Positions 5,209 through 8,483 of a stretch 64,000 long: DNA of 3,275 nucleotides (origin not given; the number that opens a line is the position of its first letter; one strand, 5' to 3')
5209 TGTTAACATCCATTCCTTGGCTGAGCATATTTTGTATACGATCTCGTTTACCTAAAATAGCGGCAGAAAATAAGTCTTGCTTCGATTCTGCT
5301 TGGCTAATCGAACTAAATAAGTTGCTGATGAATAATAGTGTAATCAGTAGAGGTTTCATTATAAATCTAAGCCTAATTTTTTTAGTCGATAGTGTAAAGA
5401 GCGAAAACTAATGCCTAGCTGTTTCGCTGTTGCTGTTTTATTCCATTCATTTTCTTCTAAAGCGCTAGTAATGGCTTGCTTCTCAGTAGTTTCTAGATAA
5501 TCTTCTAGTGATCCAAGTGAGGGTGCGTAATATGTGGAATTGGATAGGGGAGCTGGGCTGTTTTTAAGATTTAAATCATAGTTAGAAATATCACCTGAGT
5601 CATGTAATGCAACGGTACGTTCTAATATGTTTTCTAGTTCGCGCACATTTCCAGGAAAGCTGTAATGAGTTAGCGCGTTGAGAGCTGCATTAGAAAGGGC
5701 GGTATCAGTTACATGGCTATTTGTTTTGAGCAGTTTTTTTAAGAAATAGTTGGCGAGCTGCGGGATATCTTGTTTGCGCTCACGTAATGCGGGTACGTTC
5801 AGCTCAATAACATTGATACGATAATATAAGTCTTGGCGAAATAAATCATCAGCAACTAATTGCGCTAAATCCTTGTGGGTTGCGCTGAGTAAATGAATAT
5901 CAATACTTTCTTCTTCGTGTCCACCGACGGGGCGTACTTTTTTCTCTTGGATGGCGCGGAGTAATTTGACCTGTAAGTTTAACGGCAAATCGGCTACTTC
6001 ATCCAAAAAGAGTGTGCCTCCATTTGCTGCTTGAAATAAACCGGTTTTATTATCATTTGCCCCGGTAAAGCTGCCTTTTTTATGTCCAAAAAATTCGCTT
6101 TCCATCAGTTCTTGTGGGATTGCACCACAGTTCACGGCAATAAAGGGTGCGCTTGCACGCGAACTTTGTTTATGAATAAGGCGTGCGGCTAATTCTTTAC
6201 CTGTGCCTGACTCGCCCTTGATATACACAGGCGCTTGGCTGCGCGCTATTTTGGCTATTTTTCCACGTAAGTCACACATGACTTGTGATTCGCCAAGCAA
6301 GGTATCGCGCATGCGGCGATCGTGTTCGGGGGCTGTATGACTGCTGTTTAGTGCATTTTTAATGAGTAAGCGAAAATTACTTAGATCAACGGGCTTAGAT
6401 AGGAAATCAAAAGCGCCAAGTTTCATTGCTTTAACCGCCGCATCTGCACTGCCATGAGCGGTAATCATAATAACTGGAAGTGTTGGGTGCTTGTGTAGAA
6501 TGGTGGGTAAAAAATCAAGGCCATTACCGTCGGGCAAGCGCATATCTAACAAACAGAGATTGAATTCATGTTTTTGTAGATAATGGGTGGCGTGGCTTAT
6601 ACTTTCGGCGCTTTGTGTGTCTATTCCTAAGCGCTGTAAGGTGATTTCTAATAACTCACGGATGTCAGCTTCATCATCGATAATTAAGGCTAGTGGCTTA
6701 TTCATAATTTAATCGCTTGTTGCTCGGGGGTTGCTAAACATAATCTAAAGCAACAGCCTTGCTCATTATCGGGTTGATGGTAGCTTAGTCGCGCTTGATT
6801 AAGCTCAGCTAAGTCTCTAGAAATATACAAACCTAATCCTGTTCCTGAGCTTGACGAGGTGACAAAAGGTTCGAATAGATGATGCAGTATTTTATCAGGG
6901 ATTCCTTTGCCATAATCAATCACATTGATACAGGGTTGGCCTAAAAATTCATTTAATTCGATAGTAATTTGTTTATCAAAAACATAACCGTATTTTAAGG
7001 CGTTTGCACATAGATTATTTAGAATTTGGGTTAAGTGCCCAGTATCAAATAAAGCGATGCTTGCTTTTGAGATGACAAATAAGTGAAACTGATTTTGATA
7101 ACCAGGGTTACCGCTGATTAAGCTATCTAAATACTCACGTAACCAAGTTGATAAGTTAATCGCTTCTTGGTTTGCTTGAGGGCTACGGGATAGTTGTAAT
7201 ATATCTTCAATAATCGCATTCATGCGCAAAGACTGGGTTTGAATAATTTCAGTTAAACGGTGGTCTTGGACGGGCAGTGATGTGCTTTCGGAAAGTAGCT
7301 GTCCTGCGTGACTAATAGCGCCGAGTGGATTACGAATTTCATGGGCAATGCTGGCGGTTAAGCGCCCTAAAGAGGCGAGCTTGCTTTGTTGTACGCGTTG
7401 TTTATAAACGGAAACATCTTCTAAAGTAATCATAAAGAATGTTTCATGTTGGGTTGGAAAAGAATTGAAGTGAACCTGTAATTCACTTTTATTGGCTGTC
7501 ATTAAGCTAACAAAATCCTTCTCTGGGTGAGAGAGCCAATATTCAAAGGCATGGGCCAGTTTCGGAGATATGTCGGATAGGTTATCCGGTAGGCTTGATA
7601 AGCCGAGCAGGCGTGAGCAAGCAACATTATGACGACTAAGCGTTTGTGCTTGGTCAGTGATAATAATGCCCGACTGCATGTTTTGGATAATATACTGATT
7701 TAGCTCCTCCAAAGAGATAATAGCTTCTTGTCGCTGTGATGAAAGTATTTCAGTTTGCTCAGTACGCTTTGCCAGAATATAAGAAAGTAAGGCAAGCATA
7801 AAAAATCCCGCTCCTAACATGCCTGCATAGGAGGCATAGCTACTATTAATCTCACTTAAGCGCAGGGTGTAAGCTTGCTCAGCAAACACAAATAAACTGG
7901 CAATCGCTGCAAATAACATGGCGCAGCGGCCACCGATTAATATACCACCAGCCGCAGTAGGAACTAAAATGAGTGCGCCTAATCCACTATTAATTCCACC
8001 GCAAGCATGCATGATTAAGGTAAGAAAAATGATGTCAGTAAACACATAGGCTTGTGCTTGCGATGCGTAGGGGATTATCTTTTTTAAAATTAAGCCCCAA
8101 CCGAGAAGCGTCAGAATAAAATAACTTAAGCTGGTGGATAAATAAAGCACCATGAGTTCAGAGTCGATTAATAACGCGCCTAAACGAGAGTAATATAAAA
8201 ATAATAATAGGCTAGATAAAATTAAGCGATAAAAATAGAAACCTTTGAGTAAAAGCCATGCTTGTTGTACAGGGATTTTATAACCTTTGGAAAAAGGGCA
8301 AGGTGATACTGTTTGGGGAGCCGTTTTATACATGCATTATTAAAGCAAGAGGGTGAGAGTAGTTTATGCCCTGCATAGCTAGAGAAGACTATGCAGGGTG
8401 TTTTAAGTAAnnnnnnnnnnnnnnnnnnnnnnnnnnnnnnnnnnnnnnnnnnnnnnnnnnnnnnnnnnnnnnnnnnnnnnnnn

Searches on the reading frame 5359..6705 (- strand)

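Call 25: search_protein_families(library=pfam, proteins=[window:5359-6705:-], max_evalue=0.00001)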
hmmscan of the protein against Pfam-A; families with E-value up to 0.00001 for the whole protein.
window:5359-6705:- (448 aa): 5 families
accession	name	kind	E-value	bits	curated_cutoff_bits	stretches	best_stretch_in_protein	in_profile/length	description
PF00158.32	Sigma54_activat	-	2.2e-68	229.7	20.2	1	137-302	2-167/168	Sigma-54 interaction domain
PF00072.30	Response_reg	-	1.1e-28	100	30.2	1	7-112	2-107/111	Response regulator receiver domain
PF14532.12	Sigma54_activ_2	-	8.7e-28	97.7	25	1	137-307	1-138/138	Sigma-54 interaction domain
PF25601.1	AAA_lid_14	-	1.9e-21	76.1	27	1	308-381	1-73/87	AAA+ ATPase lid domain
PF02954.25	HTH_8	-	1.5e-14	53.8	22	1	404-444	2-42/42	Bacterial regulatory protein, Fis family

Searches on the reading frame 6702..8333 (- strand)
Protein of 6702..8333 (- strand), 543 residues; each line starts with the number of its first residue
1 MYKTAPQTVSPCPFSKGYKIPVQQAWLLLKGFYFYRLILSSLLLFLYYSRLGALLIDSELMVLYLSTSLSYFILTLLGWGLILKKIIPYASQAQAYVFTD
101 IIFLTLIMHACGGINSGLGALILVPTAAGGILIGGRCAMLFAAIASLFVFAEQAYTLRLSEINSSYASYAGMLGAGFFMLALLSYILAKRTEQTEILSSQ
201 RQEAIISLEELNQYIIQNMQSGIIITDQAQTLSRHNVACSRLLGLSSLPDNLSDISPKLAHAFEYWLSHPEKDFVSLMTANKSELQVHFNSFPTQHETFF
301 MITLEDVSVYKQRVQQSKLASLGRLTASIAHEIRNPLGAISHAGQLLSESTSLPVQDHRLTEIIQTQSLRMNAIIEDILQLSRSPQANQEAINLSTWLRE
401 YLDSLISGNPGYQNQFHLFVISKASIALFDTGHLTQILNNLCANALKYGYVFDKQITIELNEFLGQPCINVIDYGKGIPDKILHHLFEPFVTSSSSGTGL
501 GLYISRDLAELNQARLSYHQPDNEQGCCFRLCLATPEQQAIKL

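Call 25: search_protein_families(library=pfam, proteins=[window:6702-8333:-], max_evalue=0.00001)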
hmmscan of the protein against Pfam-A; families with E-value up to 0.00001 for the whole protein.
window:6702-8333:- (543 aa): 3 families
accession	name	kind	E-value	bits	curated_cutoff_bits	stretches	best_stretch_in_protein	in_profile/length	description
PF25323.1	6TM_PilS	-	1.1e-26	94.1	27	1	23-195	6-186/189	PilS-like transmembrane domain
PF02518.31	HATPase_c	-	3.1e-20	73.1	26.4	1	430-534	2-108/111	Histidine kinase-, DNA gyrase B-, and HSP90-like ATPase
PF00512.31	HisKA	-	4.9e-16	59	26.9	1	322-384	2-63/66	His Kinase A (phospho-acceptor) domain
